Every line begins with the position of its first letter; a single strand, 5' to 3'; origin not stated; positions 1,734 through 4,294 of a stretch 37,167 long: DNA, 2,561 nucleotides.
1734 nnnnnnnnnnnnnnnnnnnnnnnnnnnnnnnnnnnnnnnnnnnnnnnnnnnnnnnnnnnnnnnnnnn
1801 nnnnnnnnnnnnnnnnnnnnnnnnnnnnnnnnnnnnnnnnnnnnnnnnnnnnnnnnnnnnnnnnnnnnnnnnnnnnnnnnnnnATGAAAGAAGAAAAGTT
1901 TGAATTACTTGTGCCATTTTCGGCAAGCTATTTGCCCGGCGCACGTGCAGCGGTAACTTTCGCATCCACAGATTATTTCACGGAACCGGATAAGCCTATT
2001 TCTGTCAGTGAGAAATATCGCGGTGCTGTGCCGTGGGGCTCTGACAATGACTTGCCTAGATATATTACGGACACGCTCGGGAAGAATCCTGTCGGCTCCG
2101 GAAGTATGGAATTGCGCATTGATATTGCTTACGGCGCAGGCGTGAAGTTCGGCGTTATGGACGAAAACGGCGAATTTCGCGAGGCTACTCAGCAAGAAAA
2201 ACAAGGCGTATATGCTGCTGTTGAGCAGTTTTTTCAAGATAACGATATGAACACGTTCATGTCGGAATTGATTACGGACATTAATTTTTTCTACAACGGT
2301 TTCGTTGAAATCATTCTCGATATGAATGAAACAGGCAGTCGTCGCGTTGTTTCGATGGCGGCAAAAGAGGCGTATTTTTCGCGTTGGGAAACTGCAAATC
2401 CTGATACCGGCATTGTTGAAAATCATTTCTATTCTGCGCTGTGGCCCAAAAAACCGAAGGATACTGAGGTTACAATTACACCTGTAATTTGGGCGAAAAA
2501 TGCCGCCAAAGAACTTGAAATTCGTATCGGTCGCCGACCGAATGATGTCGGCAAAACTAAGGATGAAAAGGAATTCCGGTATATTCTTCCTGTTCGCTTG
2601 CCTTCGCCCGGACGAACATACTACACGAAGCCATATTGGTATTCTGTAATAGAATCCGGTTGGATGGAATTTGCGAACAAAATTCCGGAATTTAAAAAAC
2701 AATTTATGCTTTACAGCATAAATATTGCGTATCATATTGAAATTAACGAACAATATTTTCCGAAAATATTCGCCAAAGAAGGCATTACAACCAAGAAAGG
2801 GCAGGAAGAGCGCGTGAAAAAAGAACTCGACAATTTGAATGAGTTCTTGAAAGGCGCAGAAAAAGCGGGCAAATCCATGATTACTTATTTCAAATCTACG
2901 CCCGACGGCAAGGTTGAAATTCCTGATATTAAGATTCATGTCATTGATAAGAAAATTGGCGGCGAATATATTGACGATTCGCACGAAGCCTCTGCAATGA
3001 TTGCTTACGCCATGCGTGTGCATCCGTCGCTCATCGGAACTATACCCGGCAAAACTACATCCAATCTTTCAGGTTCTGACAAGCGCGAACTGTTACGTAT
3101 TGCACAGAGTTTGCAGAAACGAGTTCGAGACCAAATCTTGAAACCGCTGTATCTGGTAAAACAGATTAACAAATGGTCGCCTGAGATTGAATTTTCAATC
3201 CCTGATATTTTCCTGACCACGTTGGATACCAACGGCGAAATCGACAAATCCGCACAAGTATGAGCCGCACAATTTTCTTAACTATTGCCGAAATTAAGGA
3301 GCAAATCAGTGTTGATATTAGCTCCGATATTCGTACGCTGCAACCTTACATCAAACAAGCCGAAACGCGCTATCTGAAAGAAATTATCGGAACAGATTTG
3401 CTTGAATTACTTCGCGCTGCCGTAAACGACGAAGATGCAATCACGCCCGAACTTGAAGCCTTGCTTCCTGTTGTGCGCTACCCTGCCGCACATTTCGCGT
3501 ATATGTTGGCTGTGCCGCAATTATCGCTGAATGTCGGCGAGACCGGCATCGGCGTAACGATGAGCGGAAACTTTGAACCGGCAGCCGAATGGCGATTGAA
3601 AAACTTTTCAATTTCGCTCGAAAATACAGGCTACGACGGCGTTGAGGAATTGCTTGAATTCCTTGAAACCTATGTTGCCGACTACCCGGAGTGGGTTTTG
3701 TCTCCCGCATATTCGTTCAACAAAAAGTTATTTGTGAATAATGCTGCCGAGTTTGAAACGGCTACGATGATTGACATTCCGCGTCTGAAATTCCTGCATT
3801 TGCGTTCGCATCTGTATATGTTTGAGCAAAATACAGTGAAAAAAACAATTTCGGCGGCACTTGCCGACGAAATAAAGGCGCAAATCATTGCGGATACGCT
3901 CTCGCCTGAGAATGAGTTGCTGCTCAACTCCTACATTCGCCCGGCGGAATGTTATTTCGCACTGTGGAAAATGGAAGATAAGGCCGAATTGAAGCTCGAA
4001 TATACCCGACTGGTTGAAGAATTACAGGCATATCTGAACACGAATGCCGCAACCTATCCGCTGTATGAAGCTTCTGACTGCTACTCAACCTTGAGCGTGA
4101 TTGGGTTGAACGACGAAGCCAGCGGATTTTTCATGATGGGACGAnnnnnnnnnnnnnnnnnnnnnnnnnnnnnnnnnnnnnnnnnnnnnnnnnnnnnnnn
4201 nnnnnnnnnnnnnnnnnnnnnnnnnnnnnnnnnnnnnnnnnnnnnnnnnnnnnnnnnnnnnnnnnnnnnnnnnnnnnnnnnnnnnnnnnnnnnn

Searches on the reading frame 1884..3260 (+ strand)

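Call 47: search_protein_families(library=pfam, proteins=[window:1884-3260:+], max_evalue=0.001)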
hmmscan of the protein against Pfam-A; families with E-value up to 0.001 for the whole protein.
window:1884-3260:+ (459 aa): 0 families

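Call 76: search_protein_families(library=ncbifam, proteins=[window:1884-3260:+], max_evalue=0.01)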
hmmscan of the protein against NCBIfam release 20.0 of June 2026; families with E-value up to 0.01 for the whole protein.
window:1884-3260:+ (459 aa): 0 families

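Call 77: search_protein_families(library=phrogs, proteins=[window:1884-3260:+], max_evalue=0.01)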
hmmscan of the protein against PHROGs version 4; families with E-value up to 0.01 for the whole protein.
window:1884-3260:+ (459 aa): 1 family
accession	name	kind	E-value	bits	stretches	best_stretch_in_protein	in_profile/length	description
phrog_11226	-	head and packaging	0.001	19.2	0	37-88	12-64/388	portal protein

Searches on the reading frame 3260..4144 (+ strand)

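Call 47: search_protein_families(library=pfam, proteins=[window:3260-4144:+], max_evalue=0.001)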
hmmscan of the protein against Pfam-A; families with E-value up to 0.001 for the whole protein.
window:3260-4144:+ (295 aa): 1 family
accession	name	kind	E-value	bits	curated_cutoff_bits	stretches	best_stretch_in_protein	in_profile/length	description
PF20459.4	DUF6712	-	7.6e-25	87.7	25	1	39-152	1-118/121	Family of unknown function (DUF6712)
